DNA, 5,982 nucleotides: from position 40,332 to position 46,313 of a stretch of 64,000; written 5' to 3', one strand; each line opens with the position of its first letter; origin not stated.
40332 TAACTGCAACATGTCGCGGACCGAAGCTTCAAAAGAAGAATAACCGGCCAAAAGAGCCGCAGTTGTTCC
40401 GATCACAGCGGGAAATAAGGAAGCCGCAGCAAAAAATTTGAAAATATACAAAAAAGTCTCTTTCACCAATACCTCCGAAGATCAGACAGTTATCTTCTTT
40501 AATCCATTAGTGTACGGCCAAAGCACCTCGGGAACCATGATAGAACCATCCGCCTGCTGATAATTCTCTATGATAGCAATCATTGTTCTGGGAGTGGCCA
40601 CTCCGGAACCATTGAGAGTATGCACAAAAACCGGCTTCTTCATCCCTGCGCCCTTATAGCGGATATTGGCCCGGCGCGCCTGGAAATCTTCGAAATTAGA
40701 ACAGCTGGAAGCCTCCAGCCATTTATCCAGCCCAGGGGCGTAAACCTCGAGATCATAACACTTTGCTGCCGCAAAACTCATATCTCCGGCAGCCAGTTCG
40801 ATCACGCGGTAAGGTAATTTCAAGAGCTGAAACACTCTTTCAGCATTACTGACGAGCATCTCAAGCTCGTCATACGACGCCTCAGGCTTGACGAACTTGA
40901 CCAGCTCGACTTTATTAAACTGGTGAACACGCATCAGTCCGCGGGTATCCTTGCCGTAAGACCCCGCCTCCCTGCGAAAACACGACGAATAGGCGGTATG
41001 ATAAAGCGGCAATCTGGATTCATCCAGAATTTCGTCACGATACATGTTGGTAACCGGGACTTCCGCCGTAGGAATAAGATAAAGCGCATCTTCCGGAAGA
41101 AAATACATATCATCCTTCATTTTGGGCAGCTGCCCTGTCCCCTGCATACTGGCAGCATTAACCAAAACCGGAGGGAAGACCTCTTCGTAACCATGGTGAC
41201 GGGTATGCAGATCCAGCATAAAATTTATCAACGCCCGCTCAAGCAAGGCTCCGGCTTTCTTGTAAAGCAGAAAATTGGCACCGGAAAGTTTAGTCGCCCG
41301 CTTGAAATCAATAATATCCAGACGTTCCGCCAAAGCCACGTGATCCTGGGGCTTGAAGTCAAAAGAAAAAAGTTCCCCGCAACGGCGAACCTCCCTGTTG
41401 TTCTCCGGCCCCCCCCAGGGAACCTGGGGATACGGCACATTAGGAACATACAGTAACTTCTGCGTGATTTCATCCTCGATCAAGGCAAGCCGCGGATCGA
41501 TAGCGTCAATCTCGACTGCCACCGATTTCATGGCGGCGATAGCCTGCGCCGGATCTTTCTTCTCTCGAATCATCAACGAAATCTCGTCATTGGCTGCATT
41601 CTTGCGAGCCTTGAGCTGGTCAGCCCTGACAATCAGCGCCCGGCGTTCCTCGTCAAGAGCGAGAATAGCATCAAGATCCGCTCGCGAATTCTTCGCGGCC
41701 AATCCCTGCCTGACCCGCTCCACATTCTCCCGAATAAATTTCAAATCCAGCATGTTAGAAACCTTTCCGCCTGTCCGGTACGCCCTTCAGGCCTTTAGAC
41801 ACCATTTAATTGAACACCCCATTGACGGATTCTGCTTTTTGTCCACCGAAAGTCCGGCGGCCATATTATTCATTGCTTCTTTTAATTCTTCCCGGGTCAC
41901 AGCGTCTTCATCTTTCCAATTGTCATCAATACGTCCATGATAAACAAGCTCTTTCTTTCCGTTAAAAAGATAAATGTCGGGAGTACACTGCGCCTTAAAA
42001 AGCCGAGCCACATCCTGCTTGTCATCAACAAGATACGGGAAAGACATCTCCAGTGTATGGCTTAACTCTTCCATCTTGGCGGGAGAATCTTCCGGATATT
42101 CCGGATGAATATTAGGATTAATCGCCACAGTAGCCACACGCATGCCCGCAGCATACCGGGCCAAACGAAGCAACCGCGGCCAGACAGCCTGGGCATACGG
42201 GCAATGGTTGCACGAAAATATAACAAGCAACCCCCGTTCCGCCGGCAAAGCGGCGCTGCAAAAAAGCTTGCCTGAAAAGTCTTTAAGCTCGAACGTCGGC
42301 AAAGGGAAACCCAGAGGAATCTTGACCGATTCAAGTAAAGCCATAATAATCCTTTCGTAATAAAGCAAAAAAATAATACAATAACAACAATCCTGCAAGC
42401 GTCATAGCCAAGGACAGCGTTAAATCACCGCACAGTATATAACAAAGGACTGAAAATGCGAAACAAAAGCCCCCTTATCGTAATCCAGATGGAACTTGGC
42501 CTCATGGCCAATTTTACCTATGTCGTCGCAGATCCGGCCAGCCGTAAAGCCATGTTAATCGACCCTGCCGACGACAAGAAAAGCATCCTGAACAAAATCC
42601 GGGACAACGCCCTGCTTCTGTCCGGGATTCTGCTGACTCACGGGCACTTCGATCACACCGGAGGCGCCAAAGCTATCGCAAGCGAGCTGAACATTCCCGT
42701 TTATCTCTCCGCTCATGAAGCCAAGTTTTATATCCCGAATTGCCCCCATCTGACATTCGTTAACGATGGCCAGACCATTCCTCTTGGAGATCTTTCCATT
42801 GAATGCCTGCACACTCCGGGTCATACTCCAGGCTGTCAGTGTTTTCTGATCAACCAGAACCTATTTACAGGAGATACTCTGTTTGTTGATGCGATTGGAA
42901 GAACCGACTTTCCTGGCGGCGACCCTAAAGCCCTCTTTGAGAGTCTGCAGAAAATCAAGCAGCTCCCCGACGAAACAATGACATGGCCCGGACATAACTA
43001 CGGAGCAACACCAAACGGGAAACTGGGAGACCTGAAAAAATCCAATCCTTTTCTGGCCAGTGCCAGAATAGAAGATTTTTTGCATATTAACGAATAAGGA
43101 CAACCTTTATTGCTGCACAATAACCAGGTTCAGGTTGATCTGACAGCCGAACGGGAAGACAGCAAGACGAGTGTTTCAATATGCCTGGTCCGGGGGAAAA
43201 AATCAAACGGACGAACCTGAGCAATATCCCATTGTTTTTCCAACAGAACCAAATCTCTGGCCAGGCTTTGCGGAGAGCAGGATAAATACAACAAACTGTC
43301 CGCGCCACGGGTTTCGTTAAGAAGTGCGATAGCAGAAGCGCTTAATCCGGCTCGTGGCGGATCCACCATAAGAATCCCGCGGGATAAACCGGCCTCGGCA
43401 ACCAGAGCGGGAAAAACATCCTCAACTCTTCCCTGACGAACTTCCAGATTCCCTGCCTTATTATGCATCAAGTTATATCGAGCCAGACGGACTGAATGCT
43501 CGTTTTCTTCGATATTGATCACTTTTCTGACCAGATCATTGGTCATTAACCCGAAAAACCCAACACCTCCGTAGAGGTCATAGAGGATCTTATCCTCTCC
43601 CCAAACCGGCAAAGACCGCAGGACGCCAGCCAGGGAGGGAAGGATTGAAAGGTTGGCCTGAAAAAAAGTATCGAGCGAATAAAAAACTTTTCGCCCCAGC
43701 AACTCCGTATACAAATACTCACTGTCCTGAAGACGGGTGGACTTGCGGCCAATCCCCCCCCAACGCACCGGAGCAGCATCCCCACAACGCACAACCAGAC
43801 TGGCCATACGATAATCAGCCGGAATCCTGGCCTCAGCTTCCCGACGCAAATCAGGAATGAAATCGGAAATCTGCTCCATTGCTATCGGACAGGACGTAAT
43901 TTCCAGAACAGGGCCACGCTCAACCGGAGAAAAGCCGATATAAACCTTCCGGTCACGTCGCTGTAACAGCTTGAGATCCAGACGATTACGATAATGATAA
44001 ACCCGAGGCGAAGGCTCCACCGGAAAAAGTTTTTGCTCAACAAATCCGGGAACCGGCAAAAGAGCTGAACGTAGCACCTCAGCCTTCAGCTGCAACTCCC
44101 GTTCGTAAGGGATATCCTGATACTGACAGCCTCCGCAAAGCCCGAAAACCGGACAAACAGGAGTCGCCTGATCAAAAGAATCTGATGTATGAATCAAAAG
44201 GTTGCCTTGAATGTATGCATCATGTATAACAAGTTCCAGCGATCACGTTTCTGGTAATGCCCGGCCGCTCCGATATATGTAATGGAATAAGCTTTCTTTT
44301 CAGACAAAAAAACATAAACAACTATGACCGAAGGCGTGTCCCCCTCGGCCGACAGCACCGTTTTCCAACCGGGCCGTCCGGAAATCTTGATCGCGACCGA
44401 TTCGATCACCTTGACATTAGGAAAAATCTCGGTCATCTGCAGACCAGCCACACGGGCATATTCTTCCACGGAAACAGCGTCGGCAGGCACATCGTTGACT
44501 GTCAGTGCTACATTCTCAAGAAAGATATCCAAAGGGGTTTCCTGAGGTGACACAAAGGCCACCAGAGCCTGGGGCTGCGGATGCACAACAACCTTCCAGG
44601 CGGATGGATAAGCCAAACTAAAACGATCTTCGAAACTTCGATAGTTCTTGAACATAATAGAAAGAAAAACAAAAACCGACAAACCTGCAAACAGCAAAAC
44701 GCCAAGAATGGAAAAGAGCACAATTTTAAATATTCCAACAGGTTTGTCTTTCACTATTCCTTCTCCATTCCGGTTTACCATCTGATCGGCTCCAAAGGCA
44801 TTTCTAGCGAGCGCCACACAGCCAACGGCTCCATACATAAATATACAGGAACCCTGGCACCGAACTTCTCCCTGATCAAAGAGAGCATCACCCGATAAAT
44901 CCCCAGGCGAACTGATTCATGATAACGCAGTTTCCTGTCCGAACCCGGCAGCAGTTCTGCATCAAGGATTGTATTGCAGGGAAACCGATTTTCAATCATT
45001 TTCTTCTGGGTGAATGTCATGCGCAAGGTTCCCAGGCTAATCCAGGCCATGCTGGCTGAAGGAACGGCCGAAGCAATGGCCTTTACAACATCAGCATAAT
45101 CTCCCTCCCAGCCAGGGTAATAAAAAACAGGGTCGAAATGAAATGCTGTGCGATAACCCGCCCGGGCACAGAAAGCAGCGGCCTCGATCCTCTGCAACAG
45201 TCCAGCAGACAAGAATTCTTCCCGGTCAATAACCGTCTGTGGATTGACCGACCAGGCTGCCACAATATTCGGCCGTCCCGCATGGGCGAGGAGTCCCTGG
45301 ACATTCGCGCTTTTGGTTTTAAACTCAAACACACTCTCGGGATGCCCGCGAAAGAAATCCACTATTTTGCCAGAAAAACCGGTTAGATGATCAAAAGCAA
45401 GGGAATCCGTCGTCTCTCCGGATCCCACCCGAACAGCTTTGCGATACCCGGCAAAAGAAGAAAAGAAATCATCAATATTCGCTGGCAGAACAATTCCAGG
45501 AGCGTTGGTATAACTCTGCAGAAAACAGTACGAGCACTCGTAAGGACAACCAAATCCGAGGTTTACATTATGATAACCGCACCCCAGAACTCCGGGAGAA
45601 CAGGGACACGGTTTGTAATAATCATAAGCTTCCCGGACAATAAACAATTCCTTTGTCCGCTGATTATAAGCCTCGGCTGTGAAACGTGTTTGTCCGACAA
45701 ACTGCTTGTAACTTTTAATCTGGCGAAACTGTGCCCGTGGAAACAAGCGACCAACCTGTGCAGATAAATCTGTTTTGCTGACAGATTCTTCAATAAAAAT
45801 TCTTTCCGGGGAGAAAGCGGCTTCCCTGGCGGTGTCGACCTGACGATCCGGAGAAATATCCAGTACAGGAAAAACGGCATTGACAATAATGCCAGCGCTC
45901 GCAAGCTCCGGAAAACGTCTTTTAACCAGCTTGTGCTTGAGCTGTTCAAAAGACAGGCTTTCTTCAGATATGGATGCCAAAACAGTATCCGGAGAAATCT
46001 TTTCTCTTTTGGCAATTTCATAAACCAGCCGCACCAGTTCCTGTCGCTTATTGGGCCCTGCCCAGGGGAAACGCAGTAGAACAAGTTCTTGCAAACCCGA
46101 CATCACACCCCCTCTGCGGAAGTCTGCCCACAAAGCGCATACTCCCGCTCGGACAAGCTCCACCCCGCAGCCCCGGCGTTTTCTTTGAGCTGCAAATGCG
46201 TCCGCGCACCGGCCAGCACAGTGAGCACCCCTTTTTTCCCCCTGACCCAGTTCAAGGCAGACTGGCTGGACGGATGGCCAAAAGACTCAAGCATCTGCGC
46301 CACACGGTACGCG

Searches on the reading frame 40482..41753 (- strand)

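Call 50: search_protein_families(library=pfam, proteins=[window:40482-41753:-], max_evalue=0.00001)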
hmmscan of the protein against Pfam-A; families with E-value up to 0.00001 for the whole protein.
window:40482-41753:- (423 aa): 2 families
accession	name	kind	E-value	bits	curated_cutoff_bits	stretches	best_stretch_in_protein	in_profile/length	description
PF00587.30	tRNA-synt_2b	-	6.7e-42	144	29.3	1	221-398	8-179/179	tRNA synthetase class II core domain (G, H, P, S and T)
PF02403.27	Seryl_tRNA_N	-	9.4e-26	90.6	28.2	1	1-107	1-108/108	Seryl-tRNA synthetase N-terminal domain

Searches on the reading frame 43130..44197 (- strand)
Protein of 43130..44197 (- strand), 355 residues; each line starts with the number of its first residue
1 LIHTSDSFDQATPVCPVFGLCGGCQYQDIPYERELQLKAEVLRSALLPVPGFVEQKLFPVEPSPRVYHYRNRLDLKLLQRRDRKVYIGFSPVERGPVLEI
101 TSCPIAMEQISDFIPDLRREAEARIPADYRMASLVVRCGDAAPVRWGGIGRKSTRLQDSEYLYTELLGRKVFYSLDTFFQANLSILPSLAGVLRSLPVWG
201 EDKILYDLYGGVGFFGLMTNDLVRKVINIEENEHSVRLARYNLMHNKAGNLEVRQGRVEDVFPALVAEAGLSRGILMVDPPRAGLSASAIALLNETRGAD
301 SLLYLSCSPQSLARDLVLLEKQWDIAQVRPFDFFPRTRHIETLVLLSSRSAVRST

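Call 50: search_protein_families(library=pfam, proteins=[window:43130-44197:-], max_evalue=0.00001)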
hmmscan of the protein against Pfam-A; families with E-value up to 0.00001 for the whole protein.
window:43130-44197:- (355 aa): 1 family
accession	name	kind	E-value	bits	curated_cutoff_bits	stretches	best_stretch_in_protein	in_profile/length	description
PF05958.17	tRNA_U5-meth_tr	-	5.8e-24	85.2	23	1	168-348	167-356/357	tRNA (Uracil-5-)-methyltransferase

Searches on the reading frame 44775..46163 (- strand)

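Call 50: search_protein_families(library=pfam, proteins=[window:44775-46163:-], max_evalue=0.00001)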
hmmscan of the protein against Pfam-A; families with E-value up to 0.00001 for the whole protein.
window:44775-46163:- (462 aa): 1 family
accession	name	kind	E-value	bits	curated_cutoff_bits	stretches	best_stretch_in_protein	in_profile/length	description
PF20903.3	SPL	-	6.5e-26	91.5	27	1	199-398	80-287/338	Spore photoproduct lyase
